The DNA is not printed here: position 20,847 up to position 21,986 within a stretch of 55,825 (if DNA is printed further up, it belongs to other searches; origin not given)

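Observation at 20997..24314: Glycyl radical enzyme and its radical-SAM activase encoded as one 1105-aa polypeptide, with a minimal PflA-type activase on an eliminase-type GRE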

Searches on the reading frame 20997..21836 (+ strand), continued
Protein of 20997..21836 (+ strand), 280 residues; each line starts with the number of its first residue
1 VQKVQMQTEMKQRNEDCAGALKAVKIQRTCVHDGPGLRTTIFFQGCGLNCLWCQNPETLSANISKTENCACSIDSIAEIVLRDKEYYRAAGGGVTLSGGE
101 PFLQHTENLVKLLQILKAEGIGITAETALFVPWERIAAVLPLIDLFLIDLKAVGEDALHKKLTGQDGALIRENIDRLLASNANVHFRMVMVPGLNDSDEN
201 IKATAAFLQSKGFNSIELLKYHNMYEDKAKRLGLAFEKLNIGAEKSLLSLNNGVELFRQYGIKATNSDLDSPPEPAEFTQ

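Call 55: search_protein_families(library=ncbifam, proteins=[P0135, P0138, P0140, P0146, P0125, P0130, P0133, window:20997-21836:+], max_evalue=1e-20)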
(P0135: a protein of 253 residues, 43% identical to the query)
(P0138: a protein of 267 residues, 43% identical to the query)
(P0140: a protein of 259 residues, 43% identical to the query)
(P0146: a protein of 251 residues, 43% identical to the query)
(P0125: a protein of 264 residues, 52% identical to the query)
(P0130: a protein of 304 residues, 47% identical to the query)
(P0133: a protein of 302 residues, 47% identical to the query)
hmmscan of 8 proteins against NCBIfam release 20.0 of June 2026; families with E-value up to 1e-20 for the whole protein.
P0135 (253 aa): 13 families
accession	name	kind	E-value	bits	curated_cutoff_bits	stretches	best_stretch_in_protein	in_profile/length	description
TIGR02494.1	PFLE_PFLC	subfamily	3.4e-73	246.5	174.35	1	56-242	101-289/293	glycyl-radical enzyme activating protein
NF043069.1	T4HPD_activ_SAM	equivalog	2.1e-62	211.2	425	1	57-251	102-297/299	trans-4-hydroxy-L-proline dehydratase activase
NF048010.1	SfplDhtActHpsHDes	equivalog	3.9e-61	206.5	430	1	58-238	111-294/298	(2S)-3-sulfopropanediol dehydratase activating enzyme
TIGR02493.1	PFLA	equivalog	1e-57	195.3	231.75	1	15-240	2-230/235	pyruvate formate-lyase-activating protein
TIGR04395.1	cutC_activ_rSAM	equivalog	1.5e-57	195.2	360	1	60-226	111-281/309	choline TMA-lyase-activating enzyme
NF033719.1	ind_deCO2_activ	equivalog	1.7e-56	191.8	425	1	57-247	109-298/302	indoleacetate decarboxylase activase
NF007483.0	PRK10076.1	equivalog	8e-55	186.1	326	1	57-251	96-290/292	[formate-C-acetyltransferase]-activating enzyme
NF048008.1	SfplDhtActHpfHKleb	equivalog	1.8e-54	185.1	500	1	58-228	106-279/308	(2S)-3-sulfopropanediol dehydratase activating enzyme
NF033717.2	HPDL_rSAM_activ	equivalog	7.3e-50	170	420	1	56-240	109-294/311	4-hydroxyphenylacetate decarboxylase activase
NF008356.0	PRK11145.1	equivalog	1.6e-49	168.4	375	1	12-243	4-238/246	pyruvate formate lyase 1-activating protein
TIGR04003.1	rSAM_BssD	equivalog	1.7e-48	165.4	496.45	1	57-222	106-274/314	[benzylsuccinate synthase]-activating enzyme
TIGR04041.1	activase_YjjW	hypoth_equivalog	4.9e-32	111.4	250.2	0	56-245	90-268/276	YjjW family glycine radical enzyme activase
TIGR02495.1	NrdG2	equivalog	2.4e-21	76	131.15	1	16-199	3-185/193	anaerobic ribonucleoside-triphosphate reductase activating protein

P0138 (267 aa): 12 families
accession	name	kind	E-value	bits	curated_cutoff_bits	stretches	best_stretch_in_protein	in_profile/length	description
NF043069.1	T4HPD_activ_SAM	equivalog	3.3e-91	305.8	425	2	60-259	99-299/299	trans-4-hydroxy-L-proline dehydratase activase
TIGR02494.1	PFLE_PFLC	subfamily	3.7e-87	292.3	174.35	2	60-250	99-291/293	glycyl-radical enzyme activating protein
NF048010.1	SfplDhtActHpsHDes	equivalog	2.6e-72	243.2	430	2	61-244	108-294/298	(2S)-3-sulfopropanediol dehydratase activating enzyme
NF033719.1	ind_deCO2_activ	equivalog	1.4e-71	241.3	425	1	61-254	107-299/302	indoleacetate decarboxylase activase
NF048008.1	SfplDhtActHpfHKleb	equivalog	9.8e-70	235.3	500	1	58-259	100-307/308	(2S)-3-sulfopropanediol dehydratase activating enzyme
NF033717.2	HPDL_rSAM_activ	equivalog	2.6e-69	233.8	420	1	59-261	106-309/311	4-hydroxyphenylacetate decarboxylase activase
TIGR04395.1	cutC_activ_rSAM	equivalog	1.2e-67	228.4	360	1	61-256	106-305/309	choline TMA-lyase-activating enzyme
TIGR02493.1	PFLA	equivalog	2.5e-61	207.1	231.75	1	13-249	7-233/235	pyruvate formate-lyase-activating protein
NF007483.0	PRK10076.1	equivalog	7.7e-58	196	326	1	56-259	89-292/292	[formate-C-acetyltransferase]-activating enzyme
TIGR04003.1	rSAM_BssD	equivalog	3.6e-55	187.3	496.45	1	61-258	104-307/314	[benzylsuccinate synthase]-activating enzyme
NF008356.0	PRK11145.1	equivalog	4.6e-50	170.2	375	1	9-255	8-244/246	pyruvate formate lyase 1-activating protein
TIGR04041.1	activase_YjjW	hypoth_equivalog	1.9e-34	119.3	250.2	0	66-221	94-246/276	YjjW family glycine radical enzyme activase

P0140 (259 aa): 12 families
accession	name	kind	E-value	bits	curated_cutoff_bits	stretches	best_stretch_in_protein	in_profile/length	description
TIGR02494.1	PFLE_PFLC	subfamily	1.9e-71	240.7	174.35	1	62-252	99-291/293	glycyl-radical enzyme activating protein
NF043069.1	T4HPD_activ_SAM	equivalog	3.2e-67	227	425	1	66-252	103-290/299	trans-4-hydroxy-L-proline dehydratase activase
NF048010.1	SfplDhtActHpsHDes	equivalog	2.4e-57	194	430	1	56-245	99-293/298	(2S)-3-sulfopropanediol dehydratase activating enzyme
TIGR04395.1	cutC_activ_rSAM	equivalog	6.7e-56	189.8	360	1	69-253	112-300/309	choline TMA-lyase-activating enzyme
NF007483.0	PRK10076.1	equivalog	2e-53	181.4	326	1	66-237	97-268/292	[formate-C-acetyltransferase]-activating enzyme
NF033717.2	HPDL_rSAM_activ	equivalog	4.5e-51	173.9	420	1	64-248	109-294/311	4-hydroxyphenylacetate decarboxylase activase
TIGR02493.1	PFLA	equivalog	6.8e-50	169.6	231.75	1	17-252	2-234/235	pyruvate formate-lyase-activating protein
NF033719.1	ind_deCO2_activ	equivalog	6.1e-48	163.7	425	1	67-233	111-276/302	indoleacetate decarboxylase activase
TIGR04003.1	rSAM_BssD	equivalog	2.6e-46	158.3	496.45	1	65-233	106-277/314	[benzylsuccinate synthase]-activating enzyme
NF048008.1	SfplDhtActHpfHKleb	equivalog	7.7e-46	156.8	500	1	57-255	95-297/308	(2S)-3-sulfopropanediol dehydratase activating enzyme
TIGR04041.1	activase_YjjW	hypoth_equivalog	4.4e-39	134.6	250.2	1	66-220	92-243/276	YjjW family glycine radical enzyme activase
NF008356.0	PRK11145.1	equivalog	1.7e-32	112.7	375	1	17-253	7-240/246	pyruvate formate lyase 1-activating protein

P0146 (251 aa): 12 families
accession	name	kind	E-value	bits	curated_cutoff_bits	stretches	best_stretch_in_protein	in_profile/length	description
TIGR02494.1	PFLE_PFLC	subfamily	3.9e-72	243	174.35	1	52-234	98-283/293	glycyl-radical enzyme activating protein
NF043069.1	T4HPD_activ_SAM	equivalog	4.1e-69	233.2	425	1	50-232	96-280/299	trans-4-hydroxy-L-proline dehydratase activase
NF048010.1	SfplDhtActHpsHDes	equivalog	3.2e-64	216.6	430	1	52-224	106-281/298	(2S)-3-sulfopropanediol dehydratase activating enzyme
TIGR04395.1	cutC_activ_rSAM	equivalog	8.4e-62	209.2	360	1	54-236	106-291/309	choline TMA-lyase-activating enzyme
NF048008.1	SfplDhtActHpfHKleb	equivalog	1e-55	189.2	500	1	52-192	101-242/308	(2S)-3-sulfopropanediol dehydratase activating enzyme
NF033719.1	ind_deCO2_activ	equivalog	1.2e-54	185.7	425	1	51-220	104-272/302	indoleacetate decarboxylase activase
TIGR02493.1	PFLA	equivalog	6.6e-53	179.5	231.75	1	8-223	6-214/235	pyruvate formate-lyase-activating protein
NF033717.2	HPDL_rSAM_activ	equivalog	2.5e-50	171.5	420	1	59-229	113-284/311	4-hydroxyphenylacetate decarboxylase activase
TIGR04003.1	rSAM_BssD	equivalog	1.1e-49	169.3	496.45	1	49-223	99-276/314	[benzylsuccinate synthase]-activating enzyme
NF007483.0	PRK10076.1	equivalog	2.3e-46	158.3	326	1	51-234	91-275/292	[formate-C-acetyltransferase]-activating enzyme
NF008356.0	PRK11145.1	equivalog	1.4e-40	139.1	375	1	2-234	5-231/246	pyruvate formate lyase 1-activating protein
TIGR04041.1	activase_YjjW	hypoth_equivalog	9.7e-34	117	250.2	1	61-214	96-246/276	YjjW family glycine radical enzyme activase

P0125 (264 aa): 12 families
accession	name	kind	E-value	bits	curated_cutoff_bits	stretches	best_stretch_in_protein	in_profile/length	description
TIGR02494.1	PFLE_PFLC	subfamily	8.4e-68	228.8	174.35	1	66-248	102-284/293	glycyl-radical enzyme activating protein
NF043069.1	T4HPD_activ_SAM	equivalog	1.5e-59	201.8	425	1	67-258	103-293/299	trans-4-hydroxy-L-proline dehydratase activase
NF033719.1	ind_deCO2_activ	equivalog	3.7e-57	193.9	425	1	68-242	111-283/302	indoleacetate decarboxylase activase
NF048010.1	SfplDhtActHpsHDes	equivalog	2.2e-55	187.6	430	1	68-234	112-280/298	(2S)-3-sulfopropanediol dehydratase activating enzyme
NF048008.1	SfplDhtActHpfHKleb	equivalog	9.6e-52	176.2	500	1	67-259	106-302/308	(2S)-3-sulfopropanediol dehydratase activating enzyme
TIGR04395.1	cutC_activ_rSAM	equivalog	2.8e-50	171.4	360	1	67-233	109-278/309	choline TMA-lyase-activating enzyme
NF033717.2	HPDL_rSAM_activ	equivalog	5e-49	167.2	420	1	65-261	109-304/311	4-hydroxyphenylacetate decarboxylase activase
TIGR02493.1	PFLA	equivalog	3.4e-48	164.1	231.75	1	28-242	8-222/235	pyruvate formate-lyase-activating protein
TIGR04003.1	rSAM_BssD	equivalog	7.5e-47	160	496.45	1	67-259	107-302/314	[benzylsuccinate synthase]-activating enzyme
NF007483.0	PRK10076.1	equivalog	3.7e-39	134.6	326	1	66-234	96-263/292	[formate-C-acetyltransferase]-activating enzyme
TIGR04041.1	activase_YjjW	hypoth_equivalog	3.9e-33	115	250.2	1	63-220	88-241/276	YjjW family glycine radical enzyme activase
NF008356.0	PRK11145.1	equivalog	4.1e-30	104.8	375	1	28-241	13-226/246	pyruvate formate lyase 1-activating protein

P0130 (304 aa): 12 families
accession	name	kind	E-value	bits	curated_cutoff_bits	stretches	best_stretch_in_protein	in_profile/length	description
TIGR02494.1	PFLE_PFLC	subfamily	3.3e-95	318.7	174.35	1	12-295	2-291/293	glycyl-radical enzyme activating protein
NF043069.1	T4HPD_activ_SAM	equivalog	1.6e-91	306.8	425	1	10-299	3-294/299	trans-4-hydroxy-L-proline dehydratase activase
NF048010.1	SfplDhtActHpsHDes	equivalog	1.6e-83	280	430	1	6-290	3-295/298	(2S)-3-sulfopropanediol dehydratase activating enzyme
NF033719.1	ind_deCO2_activ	equivalog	1.1e-77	261.4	425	1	9-302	1-302/302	indoleacetate decarboxylase activase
TIGR04395.1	cutC_activ_rSAM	equivalog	1.1e-74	251.6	360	1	9-297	5-301/309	choline TMA-lyase-activating enzyme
NF048008.1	SfplDhtActHpfHKleb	equivalog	4e-74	249.7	500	1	11-302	2-305/308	(2S)-3-sulfopropanediol dehydratase activating enzyme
NF033717.2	HPDL_rSAM_activ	equivalog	1.9e-72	244.1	420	1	7-302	2-305/311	4-hydroxyphenylacetate decarboxylase activase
TIGR04003.1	rSAM_BssD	equivalog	9e-67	225.5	496.45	1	11-269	3-270/314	[benzylsuccinate synthase]-activating enzyme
NF007483.0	PRK10076.1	equivalog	3e-53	180.9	326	1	86-299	74-287/292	[formate-C-acetyltransferase]-activating enzyme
TIGR02493.1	PFLA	equivalog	4.3e-50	170.3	231.75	1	107-294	43-233/235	pyruvate formate-lyase-activating protein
TIGR04041.1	activase_YjjW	hypoth_equivalog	2.8e-43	148.3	250.2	1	15-265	8-245/276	YjjW family glycine radical enzyme activase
NF008356.0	PRK11145.1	equivalog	4.2e-36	124.5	375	1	109-299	50-243/246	pyruvate formate lyase 1-activating protein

P0133 (302 aa): 12 families
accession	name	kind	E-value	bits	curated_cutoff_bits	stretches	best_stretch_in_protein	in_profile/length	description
TIGR02494.1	PFLE_PFLC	subfamily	8.6e-88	294.4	174.35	1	8-279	2-278/293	glycyl-radical enzyme activating protein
NF043069.1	T4HPD_activ_SAM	equivalog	1.4e-76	257.7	425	1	6-273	3-271/299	trans-4-hydroxy-L-proline dehydratase activase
NF048010.1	SfplDhtActHpsHDes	equivalog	5.1e-72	242.2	430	1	3-275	4-283/298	(2S)-3-sulfopropanediol dehydratase activating enzyme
NF033719.1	ind_deCO2_activ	equivalog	7.1e-69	232.4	425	1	100-276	104-279/302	indoleacetate decarboxylase activase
NF048008.1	SfplDhtActHpfHKleb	equivalog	5.1e-67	226.4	500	1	7-279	2-282/308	(2S)-3-sulfopropanediol dehydratase activating enzyme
NF033717.2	HPDL_rSAM_activ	equivalog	2e-65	221.1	420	1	4-272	3-278/311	4-hydroxyphenylacetate decarboxylase activase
TIGR04395.1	cutC_activ_rSAM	equivalog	1.1e-63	215.4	360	1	4-274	4-281/309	choline TMA-lyase-activating enzyme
TIGR02493.1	PFLA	equivalog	2.1e-55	187.6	231.75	1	103-280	42-222/235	pyruvate formate-lyase-activating protein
TIGR04003.1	rSAM_BssD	equivalog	3e-53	181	496.45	1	7-269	3-273/314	[benzylsuccinate synthase]-activating enzyme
NF007483.0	PRK10076.1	equivalog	2e-52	178.2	326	1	97-278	88-269/292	[formate-C-acetyltransferase]-activating enzyme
NF008356.0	PRK11145.1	equivalog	6.2e-45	153.4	375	1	103-278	47-225/246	pyruvate formate lyase 1-activating protein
TIGR04041.1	activase_YjjW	hypoth_equivalog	7.1e-37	127.3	250.2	1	105-258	91-241/276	YjjW family glycine radical enzyme activase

window:20997-21836:+ (280 aa): 12 families
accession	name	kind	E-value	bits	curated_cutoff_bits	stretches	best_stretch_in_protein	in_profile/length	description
TIGR02494.1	PFLE_PFLC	subfamily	9.9e-65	218.7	174.35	1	71-244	104-277/293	glycyl-radical enzyme activating protein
NF043069.1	T4HPD_activ_SAM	equivalog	1.1e-55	189.2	425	1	72-262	105-293/299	trans-4-hydroxy-L-proline dehydratase activase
NF033719.1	ind_deCO2_activ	equivalog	4.5e-51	173.9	425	1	70-241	110-278/302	indoleacetate decarboxylase activase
NF048008.1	SfplDhtActHpfHKleb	equivalog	1.7e-50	172.1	500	1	70-262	106-301/308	(2S)-3-sulfopropanediol dehydratase activating enzyme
NF048010.1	SfplDhtActHpsHDes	equivalog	5.2e-47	160.1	430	1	71-237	112-279/298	(2S)-3-sulfopropanediol dehydratase activating enzyme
TIGR04395.1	cutC_activ_rSAM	equivalog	8.9e-47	159.9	360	1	72-237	111-278/309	choline TMA-lyase-activating enzyme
TIGR02493.1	PFLA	equivalog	1.1e-45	155.9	231.75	1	30-241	9-217/235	pyruvate formate-lyase-activating protein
NF033717.2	HPDL_rSAM_activ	equivalog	6e-45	153.8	420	1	70-243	111-283/311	4-hydroxyphenylacetate decarboxylase activase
TIGR04003.1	rSAM_BssD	equivalog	3e-42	144.9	496.45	1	70-237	107-275/314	[benzylsuccinate synthase]-activating enzyme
NF007483.0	PRK10076.1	equivalog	2.3e-35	122.2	326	1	71-244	98-269/292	[formate-C-acetyltransferase]-activating enzyme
TIGR04041.1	activase_YjjW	hypoth_equivalog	2.1e-31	109.4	250.2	0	93-224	111-241/276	YjjW family glycine radical enzyme activase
NF008356.0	PRK11145.1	equivalog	6.2e-31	107.5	375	1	30-261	14-241/246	pyruvate formate lyase 1-activating protein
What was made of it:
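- On GRE-activating enzymes, PFLE_PFLC subfamily (TIGR02494): Isolated domain 218.7 bits against 174.35 (call 55).
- On PflA (TIGR02493 equivalog): 155.9 bits against 231.75 (call 55).
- It passes the PFLE_PFLC cut-off (call 55).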

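Call 65: find_encoding_contigs(protein=P0356, flank=5000, max_places=2)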
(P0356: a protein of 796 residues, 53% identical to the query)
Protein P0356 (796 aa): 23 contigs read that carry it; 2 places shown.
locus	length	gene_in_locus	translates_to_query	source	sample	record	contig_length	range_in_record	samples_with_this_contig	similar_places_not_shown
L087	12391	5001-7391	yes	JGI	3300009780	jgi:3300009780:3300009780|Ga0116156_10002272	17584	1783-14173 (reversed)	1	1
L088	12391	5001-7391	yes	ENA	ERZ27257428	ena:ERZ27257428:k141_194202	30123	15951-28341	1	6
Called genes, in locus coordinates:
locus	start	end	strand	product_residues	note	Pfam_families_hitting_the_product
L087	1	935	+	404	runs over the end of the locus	PF04282:DUF438, PF01814:Hemerythrin, PF13596:PAS_10, PF08448:PAS_4 (weak)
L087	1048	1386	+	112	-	PF07883:Cupin_2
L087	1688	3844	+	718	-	PF07228:SpoIIE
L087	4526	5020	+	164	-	-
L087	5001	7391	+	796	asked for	PF02901:PFL-like, PF01228:Gly_radical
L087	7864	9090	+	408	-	PF13205:Big_5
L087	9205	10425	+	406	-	-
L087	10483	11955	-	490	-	PF02335:Cytochrom_C552, PF14522:Cytochrome_C7 (faint)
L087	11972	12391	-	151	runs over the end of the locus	PF03264:Cytochrom_NNT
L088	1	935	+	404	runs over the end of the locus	PF04282:DUF438, PF01814:Hemerythrin, PF13596:PAS_10, PF08448:PAS_4 (weak)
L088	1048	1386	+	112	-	PF07883:Cupin_2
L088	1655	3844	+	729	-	PF07228:SpoIIE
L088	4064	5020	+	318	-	PF13353:Fer4_12, PF04055:Radical_SAM, PF12797:Fer4_2 (faint), PF13183:Fer4_8 (faint), PF13237:Fer4_10 (weak), PF12838:Fer4_7 (weak), PF13187:Fer4_9 (weak), PF00037:Fer4 (weak), +1 more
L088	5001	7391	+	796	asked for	PF02901:PFL-like, PF01228:Gly_radical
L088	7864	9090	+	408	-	PF13205:Big_5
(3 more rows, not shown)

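Call 66: find_encoding_contigs(protein=P0336, flank=5000, max_places=2)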
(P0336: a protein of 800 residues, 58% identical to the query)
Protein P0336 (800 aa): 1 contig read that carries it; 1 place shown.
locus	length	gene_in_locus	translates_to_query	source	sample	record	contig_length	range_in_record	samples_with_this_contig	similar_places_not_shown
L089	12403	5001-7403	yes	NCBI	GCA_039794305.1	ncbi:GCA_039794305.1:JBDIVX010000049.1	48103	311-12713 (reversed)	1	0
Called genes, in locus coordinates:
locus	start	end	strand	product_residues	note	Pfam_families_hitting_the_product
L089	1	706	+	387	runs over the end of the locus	PF10282:Lactonase (faint), PF21783:YNCE (faint), PF23381:Beta-prop_IFT122_1st (faint), PF26550:Tricorn_2nd (faint), PF02239:Cytochrom_D1, PF23414:Beta-prop_EML_2 (faint), PF25174:Beta-prop_THOC3 (faint)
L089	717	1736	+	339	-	PF22451:NirdL-like_HTH, PF17805:AsnC_trans_reg2, PF22451:NirdL-like_HTH (weak), PF17805:AsnC_trans_reg2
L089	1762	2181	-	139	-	PF01850:PIN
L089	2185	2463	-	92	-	PF02604:PhdYeFM_antitox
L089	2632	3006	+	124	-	-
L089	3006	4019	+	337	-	-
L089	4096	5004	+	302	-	PF13353:Fer4_12 (weak), PF12837:Fer4_6 (faint), PF12838:Fer4_7 (weak), PF04055:Radical_SAM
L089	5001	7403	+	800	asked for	PF02901:PFL-like, PF01228:Gly_radical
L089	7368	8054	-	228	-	PF00072:Response_reg, PF00196:GerE, PF08281:Sigma70_r4_2 (weak), PF13384:HTH_23 (weak)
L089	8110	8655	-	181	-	PF00072:Response_reg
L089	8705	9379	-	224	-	PF00072:Response_reg, PF00196:GerE, PF08281:Sigma70_r4_2 (weak)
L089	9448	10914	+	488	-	PF00989:PAS (faint), PF13426:PAS_9 (faint), PF08448:PAS_4, PF08447:PAS_3, PF00512:HisKA, PF13581:HATPase_c_2 (weak), PF02518:HATPase_c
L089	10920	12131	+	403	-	PF00512:HisKA, PF02518:HATPase_c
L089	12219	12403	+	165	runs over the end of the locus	?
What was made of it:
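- Activase genes lie upstream and overlap the GRE start by 20 and 4 nt in unfused relatives (calls 65, 66). Unfused relatives with overlapping activase and GRE genes exist (calls 65, 66).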

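Call 67: find_encoding_contigs(protein=P0125, flank=5000, max_places=3)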
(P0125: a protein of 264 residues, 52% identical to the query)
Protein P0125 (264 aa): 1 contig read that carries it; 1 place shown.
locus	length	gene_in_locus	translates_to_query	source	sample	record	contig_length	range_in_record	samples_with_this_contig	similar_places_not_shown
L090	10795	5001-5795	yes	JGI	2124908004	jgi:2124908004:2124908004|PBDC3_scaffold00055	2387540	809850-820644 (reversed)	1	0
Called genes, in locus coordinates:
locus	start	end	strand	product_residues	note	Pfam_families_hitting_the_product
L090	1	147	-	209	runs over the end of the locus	PF02502:LacAB_rpiB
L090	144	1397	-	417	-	PF01408:GFO_IDH_MocA, PF03447:NAD_binding_3 (weak), PF02894:GFO_IDH_MocA_C, PF22725:GFO_IDH_MocA_C3 (weak)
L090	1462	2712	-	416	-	PF00171:Aldedh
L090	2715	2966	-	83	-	PF00171:Aldedh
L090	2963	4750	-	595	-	PF02776:TPP_enzyme_N, PF00205:TPP_enzyme_M, PF02775:TPP_enzyme_C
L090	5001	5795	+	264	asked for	PF13353:Fer4_12, PF04055:Radical_SAM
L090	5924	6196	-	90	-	-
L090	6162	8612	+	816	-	-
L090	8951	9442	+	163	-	-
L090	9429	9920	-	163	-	PF03167:UDG (weak)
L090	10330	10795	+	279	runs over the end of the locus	PF01209:Ubie_methyltran (faint), PF00398:RrnaAD (weak), PF06325:PrmA (weak), PF05175:MTS, PF13847:Methyltransf_31, PF08241:Methyltransf_11, PF08242:Methyltransf_12 (weak), PF13649:Methyltransf_25, +1 more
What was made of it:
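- One scaffold has IolD-like TPP enzyme, aldehyde dehydrogenase and GFO_IDH_MocA dehydrogenase genes next to it (call 67).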
